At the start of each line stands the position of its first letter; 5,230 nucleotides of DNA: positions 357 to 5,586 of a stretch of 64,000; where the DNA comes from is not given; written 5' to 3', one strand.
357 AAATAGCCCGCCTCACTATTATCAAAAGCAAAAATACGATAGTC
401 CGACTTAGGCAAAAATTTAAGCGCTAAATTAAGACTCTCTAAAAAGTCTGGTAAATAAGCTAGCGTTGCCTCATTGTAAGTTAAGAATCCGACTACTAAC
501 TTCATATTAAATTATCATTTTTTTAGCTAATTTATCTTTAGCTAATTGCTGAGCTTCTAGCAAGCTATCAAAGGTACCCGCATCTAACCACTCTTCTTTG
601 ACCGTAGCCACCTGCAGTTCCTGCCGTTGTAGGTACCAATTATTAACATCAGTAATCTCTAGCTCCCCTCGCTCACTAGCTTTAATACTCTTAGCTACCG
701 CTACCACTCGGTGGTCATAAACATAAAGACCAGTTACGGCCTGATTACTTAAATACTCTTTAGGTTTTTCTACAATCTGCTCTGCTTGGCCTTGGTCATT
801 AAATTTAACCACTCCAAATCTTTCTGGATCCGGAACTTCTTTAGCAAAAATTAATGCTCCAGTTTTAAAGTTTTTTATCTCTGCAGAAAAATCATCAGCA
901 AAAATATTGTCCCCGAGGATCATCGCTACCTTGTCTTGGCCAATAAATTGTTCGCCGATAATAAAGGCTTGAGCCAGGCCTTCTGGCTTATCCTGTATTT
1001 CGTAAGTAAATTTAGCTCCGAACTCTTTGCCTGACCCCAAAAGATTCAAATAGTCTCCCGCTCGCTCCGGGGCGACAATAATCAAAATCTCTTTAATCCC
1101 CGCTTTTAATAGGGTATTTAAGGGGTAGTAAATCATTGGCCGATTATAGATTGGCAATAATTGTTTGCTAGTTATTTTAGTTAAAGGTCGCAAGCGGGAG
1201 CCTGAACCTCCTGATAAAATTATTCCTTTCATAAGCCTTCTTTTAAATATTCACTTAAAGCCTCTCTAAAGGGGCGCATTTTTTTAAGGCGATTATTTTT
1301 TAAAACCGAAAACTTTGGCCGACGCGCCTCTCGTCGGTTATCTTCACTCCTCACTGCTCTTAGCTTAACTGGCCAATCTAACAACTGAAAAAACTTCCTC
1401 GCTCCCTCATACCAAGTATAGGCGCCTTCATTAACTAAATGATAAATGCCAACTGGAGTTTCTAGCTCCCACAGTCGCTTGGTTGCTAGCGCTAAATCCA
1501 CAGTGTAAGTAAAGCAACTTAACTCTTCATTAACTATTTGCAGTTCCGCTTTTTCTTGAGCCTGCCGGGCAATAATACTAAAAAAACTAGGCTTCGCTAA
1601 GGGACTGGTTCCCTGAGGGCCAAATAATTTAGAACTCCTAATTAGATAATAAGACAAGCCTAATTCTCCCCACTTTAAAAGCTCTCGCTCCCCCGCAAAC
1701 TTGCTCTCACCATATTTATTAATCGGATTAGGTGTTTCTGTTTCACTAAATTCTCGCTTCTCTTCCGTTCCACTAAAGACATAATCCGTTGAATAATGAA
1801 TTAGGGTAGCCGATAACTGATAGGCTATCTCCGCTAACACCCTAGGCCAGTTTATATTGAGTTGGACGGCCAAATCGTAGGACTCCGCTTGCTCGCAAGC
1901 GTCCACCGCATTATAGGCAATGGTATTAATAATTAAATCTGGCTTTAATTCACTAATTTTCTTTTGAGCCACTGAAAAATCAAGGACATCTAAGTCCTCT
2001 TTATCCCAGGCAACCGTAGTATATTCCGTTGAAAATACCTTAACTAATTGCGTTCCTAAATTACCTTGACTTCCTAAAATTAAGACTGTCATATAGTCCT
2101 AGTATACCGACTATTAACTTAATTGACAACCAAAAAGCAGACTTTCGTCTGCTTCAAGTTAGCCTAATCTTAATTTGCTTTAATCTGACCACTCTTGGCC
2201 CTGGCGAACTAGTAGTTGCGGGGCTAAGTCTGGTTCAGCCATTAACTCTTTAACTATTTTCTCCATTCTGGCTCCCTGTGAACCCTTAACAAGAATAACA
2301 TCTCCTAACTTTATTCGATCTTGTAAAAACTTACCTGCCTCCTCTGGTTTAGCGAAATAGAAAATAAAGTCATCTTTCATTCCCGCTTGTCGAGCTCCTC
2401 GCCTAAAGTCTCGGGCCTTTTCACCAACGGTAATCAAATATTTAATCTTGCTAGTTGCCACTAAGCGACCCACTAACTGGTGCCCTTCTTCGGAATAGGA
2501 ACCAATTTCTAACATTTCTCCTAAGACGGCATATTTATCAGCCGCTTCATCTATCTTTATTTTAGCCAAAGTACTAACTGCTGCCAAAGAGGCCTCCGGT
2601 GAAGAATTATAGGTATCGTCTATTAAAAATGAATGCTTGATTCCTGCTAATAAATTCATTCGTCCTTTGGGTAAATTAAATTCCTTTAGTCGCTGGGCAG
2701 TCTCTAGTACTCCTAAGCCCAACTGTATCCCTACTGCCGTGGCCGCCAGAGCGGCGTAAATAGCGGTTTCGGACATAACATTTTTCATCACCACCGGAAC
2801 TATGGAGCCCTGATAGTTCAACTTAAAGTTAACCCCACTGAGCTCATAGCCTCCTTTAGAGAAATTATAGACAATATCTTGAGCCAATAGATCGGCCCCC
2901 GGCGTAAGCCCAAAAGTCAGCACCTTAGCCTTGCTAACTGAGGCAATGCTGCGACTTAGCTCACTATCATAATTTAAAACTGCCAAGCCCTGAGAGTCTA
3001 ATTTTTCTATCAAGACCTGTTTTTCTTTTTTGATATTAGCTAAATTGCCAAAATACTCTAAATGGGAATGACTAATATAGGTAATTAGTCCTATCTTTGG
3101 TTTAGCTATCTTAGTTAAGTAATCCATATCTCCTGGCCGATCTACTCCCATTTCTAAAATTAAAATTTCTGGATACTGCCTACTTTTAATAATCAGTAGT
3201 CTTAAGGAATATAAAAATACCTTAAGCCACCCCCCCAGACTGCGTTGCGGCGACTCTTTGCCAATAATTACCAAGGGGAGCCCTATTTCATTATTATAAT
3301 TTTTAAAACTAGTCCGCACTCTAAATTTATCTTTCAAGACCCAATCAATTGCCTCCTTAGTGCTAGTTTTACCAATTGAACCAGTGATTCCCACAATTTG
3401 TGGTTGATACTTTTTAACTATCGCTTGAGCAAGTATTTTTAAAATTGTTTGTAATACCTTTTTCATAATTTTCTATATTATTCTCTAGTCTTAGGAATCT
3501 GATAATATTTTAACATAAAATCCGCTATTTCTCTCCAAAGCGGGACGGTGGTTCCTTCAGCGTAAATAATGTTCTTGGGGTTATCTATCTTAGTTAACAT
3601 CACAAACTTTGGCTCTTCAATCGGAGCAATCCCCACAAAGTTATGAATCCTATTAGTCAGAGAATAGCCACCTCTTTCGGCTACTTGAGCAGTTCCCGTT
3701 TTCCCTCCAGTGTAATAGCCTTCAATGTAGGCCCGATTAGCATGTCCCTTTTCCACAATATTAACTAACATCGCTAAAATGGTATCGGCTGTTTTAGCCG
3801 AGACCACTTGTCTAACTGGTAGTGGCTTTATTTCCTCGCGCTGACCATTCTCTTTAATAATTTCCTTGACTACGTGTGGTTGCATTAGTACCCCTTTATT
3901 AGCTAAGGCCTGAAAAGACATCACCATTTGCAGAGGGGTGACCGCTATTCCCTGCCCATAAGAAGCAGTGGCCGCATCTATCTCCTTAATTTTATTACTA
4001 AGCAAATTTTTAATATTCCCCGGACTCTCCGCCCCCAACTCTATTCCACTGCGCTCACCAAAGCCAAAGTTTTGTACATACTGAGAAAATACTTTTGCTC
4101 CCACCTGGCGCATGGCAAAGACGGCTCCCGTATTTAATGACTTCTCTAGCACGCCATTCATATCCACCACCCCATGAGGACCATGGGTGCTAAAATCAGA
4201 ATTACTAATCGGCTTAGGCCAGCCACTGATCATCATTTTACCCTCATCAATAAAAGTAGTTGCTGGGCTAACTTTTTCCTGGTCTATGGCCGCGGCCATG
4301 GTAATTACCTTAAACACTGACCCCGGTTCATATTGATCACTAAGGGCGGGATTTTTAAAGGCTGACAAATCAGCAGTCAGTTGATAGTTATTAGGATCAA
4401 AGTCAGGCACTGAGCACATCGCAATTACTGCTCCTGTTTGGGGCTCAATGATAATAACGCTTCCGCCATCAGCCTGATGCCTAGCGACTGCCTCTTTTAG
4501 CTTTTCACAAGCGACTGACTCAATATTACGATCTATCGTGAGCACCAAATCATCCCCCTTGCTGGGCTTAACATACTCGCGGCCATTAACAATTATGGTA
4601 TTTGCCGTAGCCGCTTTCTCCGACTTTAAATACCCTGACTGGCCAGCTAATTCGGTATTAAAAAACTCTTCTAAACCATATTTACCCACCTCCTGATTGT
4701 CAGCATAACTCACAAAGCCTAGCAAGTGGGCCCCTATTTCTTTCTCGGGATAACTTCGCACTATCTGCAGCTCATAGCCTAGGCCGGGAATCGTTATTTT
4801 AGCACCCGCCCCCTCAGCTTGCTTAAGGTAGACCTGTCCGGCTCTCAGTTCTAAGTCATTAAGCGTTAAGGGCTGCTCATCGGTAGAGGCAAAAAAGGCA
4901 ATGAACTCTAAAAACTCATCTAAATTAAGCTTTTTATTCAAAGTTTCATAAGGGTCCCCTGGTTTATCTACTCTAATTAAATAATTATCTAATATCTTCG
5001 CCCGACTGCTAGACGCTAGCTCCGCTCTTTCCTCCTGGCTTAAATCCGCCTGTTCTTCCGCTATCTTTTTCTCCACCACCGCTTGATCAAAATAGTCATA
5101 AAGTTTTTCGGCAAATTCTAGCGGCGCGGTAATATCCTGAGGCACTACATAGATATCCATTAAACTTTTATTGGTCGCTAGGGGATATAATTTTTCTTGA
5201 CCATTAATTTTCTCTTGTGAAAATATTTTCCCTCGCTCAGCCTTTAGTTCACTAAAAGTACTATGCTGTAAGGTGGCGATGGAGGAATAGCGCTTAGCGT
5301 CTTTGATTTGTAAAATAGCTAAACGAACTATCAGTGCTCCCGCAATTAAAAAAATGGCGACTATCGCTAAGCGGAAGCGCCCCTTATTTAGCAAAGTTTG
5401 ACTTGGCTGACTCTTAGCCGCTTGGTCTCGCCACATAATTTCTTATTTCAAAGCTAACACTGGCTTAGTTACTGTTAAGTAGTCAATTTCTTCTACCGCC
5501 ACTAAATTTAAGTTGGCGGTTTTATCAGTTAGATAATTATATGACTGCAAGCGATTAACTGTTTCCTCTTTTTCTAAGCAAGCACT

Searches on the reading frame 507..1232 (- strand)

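Call 70: search_protein_families(library=ncbifam, proteins=[window:507-1232:-], max_evalue=0.001)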
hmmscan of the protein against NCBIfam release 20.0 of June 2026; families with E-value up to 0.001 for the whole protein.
window:507-1232:- (241 aa): 29 families (the best 25 are shown)
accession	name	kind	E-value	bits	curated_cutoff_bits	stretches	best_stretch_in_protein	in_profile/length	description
TIGR01207.1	rmlA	equivalog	4.4e-89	298.4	360.65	1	2-230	1-235/286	glucose-1-phosphate thymidylyltransferase RfbA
NF012024.0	PRK15480.1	equivalog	1.6e-78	263.8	588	1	2-229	5-238/292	glucose-1-phosphate thymidylyltransferase RfbA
TIGR01208.1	rmlA_long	equivalog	4e-64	216.7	320.25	1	2-237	1-240/353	glucose-1-phosphate thymidylyltransferase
TIGR03992.1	Arch_glmU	subfamily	1.1e-46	159.5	292.1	1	1-238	1-234/393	bifunctional sugar-1-phosphate nucleotidylyltransferase/acetyltransferase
NF041173.1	Sug_nt_acttase_Thmprot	equivalog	2e-35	122.5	600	1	1-238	1-234/405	bifunctional sugar-1-phosphate nucleotidylyltransferase/acetyltransferase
NF041313.1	UDPGP_AglF_Halo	equivalog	4.5e-33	114.6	400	1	1-212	1-213/234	UTP--glucose-1-phosphate uridylyltransferase AglF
TIGR01099.1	galU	equivalog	3.9e-27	95.5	326.8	2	73-226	94-260/261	UTP--glucose-1-phosphate uridylyltransferase GalU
NF052502.1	man1P_GTase_Rv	exception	1.9e-23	82.9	440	1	3-225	3-224/352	mannose-1-phosphate guanylyltransferase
NF045761.1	NAMPUrTaseMurU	equivalog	2.3e-18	66.9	250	1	1-229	1-225/226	N-acetylmuramate alpha-1-phosphate uridylyltransferase MurU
TIGR02091.1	glgC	equivalog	2.5e-13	49.9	424.9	2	99-228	113-256/364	glucose-1-phosphate adenylyltransferase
NF041135.1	IPPtranDIPPsyn_Thcocales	equivalog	3.6e-13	49.3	580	1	1-230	1-216/419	bifunctional L-myo-inositol-1-phosphate cytidylyltransferase/CDP-L-myo-inositol myo-inositolphosphotransferase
NF009928.0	PRK13389.1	equivalog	1.2e-12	47.6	548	1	2-53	10-61/302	UTP--glucose-1-phosphate uridylyltransferase GalU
NF003670.0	PRK05293.1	equivalog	2.4e-12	46.5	470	1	3-228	7-255/382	glucose-1-phosphate adenylyltransferase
NF049965.1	GlMnHpPGnyltfHddC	equivalog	1.6e-11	44.3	300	1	1-166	1-160/221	D-glycero-D-manno-heptose 1-phosphate guanosyltransferase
NF007516.0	PRK10122.1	equivalog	2.6e-10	39.9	534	1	2-53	5-56/297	UTP--glucose-1-phosphate uridylyltransferase GalF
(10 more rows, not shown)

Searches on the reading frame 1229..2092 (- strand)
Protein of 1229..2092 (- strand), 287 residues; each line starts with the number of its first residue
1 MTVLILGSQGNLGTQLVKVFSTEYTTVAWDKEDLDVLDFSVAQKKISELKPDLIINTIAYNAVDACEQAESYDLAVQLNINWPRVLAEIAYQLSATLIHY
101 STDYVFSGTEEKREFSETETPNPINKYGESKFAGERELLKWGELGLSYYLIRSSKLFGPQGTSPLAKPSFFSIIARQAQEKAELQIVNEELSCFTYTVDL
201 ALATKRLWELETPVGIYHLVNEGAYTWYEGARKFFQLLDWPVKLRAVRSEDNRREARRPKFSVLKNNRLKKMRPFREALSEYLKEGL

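Call 70: search_protein_families(library=ncbifam, proteins=[window:1229-2092:-], max_evalue=0.001)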
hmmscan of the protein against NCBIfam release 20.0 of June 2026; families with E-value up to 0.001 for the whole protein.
window:1229-2092:- (287 aa): 5 families
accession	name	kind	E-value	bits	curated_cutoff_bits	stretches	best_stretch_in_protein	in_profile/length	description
TIGR01214.1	rmlD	equivalog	1.6e-64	217.7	224.05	1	2-285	1-284/285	dTDP-4-dehydrorhamnose reductase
NF007440.0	PRK09987.1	equivalog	2.4e-29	102.6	308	1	1-269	1-271/299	dTDP-4-dehydrorhamnose reductase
TIGR01181.1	dTDP_gluc_dehyt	equivalog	7.7e-07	28.5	365.1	1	34-162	57-187/321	dTDP-glucose 4,6-dehydratase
TIGR02197.1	heptose_epim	equivalog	0.00029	20.1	274.6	1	70-139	82-150/316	ADP-glyceromanno-heptose 6-epimerase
TIGR01179.1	galE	equivalog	0.0007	18.5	262.3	0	35-153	55-173/332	UDP-glucose 4-epimerase GalE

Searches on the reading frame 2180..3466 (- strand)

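Call 70: search_protein_families(library=ncbifam, proteins=[window:2180-3466:-], max_evalue=0.001)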
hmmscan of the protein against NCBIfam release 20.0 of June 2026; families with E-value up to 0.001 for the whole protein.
window:2180-3466:- (428 aa): 18 families
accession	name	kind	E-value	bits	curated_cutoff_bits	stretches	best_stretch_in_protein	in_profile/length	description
TIGR01143.1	murF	subfamily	1.2e-85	288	288.6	2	88-408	115-418/418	UDP-N-acetylmuramoyl-tripeptide--D-alanyl-D-alanine ligase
NF008896.0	PRK11929.1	equivalog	7.4e-79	265.7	1023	2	96-410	653-958/965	bifunctional UDP-N-acetylmuramoyl-L-alanyl-D-glutamate--2,6-diaminopimelate ligase MurE/UDP-N-acetylmuramoyl-tripeptide--D-alanyl-D-alanine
NF010693.0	PRK14093.1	equivalog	8.2e-46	156.6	544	2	103-409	164-465/479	UDP-N-acetylmuramoylalanyl-D-glutamyl-2,6-diaminopimelate--D-alanyl-D-alanine ligase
NF008041.0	PRK10773.1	equivalog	2.3e-38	132.1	551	2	99-409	152-448/453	UDP-N-acetylmuramoyl-tripeptide--D-alanyl-D-alanine ligase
NF008897.0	PRK11930.1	equivalog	4.4e-38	130.9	804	2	93-409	153-454/822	bifunctional UDP-N-acetylmuramoyl-tripeptide:D-alanyl-D-alanine ligase/alanine racemase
NF001126.0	PRK00139.1-4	equivalog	8.7e-21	74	373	1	124-283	195-347/486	UDP-N-acetylmuramoyl-L-alanyl-D-glutamate--2,6-diaminopimelate ligase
TIGR01087.1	murD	equivalog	1.8e-19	70.1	211.95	1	119-302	168-340/441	UDP-N-acetylmuramoyl-L-alanine--D-glutamate ligase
TIGR01082.1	murC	equivalog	1.8e-15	57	335.1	1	122-300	167-337/449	UDP-N-acetylmuramate--L-alanine ligase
TIGR01085.1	murE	subfamily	2.7e-15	56.2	257.3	1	124-303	179-355/472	UDP-N-acetylmuramyl-tripeptide synthetase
TIGR02068.2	cya_phycin_syn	equivalog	9.6e-12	43.7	850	1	124-360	566-805/862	cyanophycin synthetase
NF010623.0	PRK14016.1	subfamily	6.7e-11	41.1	877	1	124-316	567-766/871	cyanophycin synthetase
NF001124.0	PRK00139.1-2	equivalog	3.7e-10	39.1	476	1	124-303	200-374/500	UDP-N-acetylmuramoyl-L-alanyl-D-glutamate--2,6-diaminopimelate ligase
NF053645.1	pMurC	equivalog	5.9e-10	38.4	560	1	93-188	149-246/492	pseudomurein biosynthesis peptide ligase pMurC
NF001123.0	PRK00139.1-1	equivalog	1.5e-08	33.8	586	1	124-298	198-368/493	UDP-N-acetylmuramoyl-L-alanyl-D-glutamate--2,6-diaminopimelate ligase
TIGR01081.1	mpl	equivalog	2.9e-07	29.9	388.7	1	122-302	176-345/448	UDP-N-acetylmuramate:L-alanyl-gamma-D-glutamyl-meso-diaminopimelate ligase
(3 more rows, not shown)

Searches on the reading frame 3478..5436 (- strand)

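Call 42: search_protein_families(library=pfam, proteins=[window:3478-5436:-], max_evalue=0.00001)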
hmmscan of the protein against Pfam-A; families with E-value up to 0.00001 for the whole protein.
window:3478-5436:- (652 aa): 2 families
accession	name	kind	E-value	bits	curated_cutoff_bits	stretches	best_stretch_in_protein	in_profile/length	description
PF00905.27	Transpeptidase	-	1.8e-67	228.1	22.1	1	325-627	1-286/299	Penicillin binding protein transpeptidase domain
PF03717.20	PBP_dimer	-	1.4e-11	45.6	24.4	1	65-279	3-174/180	Penicillin-binding Protein dimerisation domain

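Call 70: search_protein_families(library=ncbifam, proteins=[window:3478-5436:-], max_evalue=0.001)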
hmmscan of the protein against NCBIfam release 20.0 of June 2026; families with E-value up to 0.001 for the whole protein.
window:3478-5436:- (652 aa): 24 families
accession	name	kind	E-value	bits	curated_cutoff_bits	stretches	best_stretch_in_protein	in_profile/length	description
TIGR02214.1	spoVD_pbp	equivalog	4.2e-103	345.8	688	1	214-648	133-561/636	stage V sporulation protein D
TIGR03423.1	pbp2_mrdA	equivalog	3.5e-79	266.9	455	2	213-641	132-590/593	penicillin-binding protein 2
NF053573.1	PBP2_PenA_Neis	exception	1.4e-55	189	1105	1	212-639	152-558/572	peptidoglycan D,D-transpeptidase PBP2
NF038271.1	strep_PBP2X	exception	1.6e-47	162.1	1050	1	213-623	169-596/750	penicillin-binding protein PBP2X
NF011685.0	PRK15105.1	subfamily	1.6e-42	145.9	737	1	212-639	152-555/588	peptidoglycan glycosyltransferase FtsI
NF051842.1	PBP4_5_Efaec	equivalog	3.6e-36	124.7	700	1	214-622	242-650/668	penicillin-binding protein PBP4(5)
TIGR02074.1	PBP_1a_fam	subfamily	1.5e-32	113.1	508.75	1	294-604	223-495/535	PBP1A family penicillin-binding protein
NF008061.0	PRK10795.1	equivalog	2.1e-32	112.5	962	1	242-587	198-553/634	peptidoglycan DD-transpeptidase MrdA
NF000237.1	MECA_PBP2A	equivalog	1.1e-24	86.7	750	1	241-603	269-620/668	PBP2a family beta-lactam-resistant peptidoglycan transpeptidase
NF000407.1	MECC_PBP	exception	3.2e-23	81.9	1500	1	241-616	266-629/665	PBP2a family beta-lactam-resistant peptidoglycan transpeptidase MecC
NF038278.1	strep_PBP2B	exception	3.1e-21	75.5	975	1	243-578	255-599/678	penicillin-binding protein PBP2B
NF051885.1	tranpepglycosPbpC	equivalog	4.9e-21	75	900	1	296-584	291-545/632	multimodular transpeptidase-transglycosylase PbpC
NF000408.1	MECA2_pure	exception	4.3e-20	71.5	1525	1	241-601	269-618/668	PBP2a family beta-lactam-resistant peptidoglycan transpeptidase MecA2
NF000409.1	MECA_pure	exception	8.9e-19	67.4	1490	1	241-601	269-618/668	PBP2a family beta-lactam-resistant peptidoglycan transpeptidase MecA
NF000410.1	MECA1_pure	exception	2.6e-18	65.5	1480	1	241-601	268-616/666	PBP2a family beta-lactam-resistant peptidoglycan transpeptidase MecA1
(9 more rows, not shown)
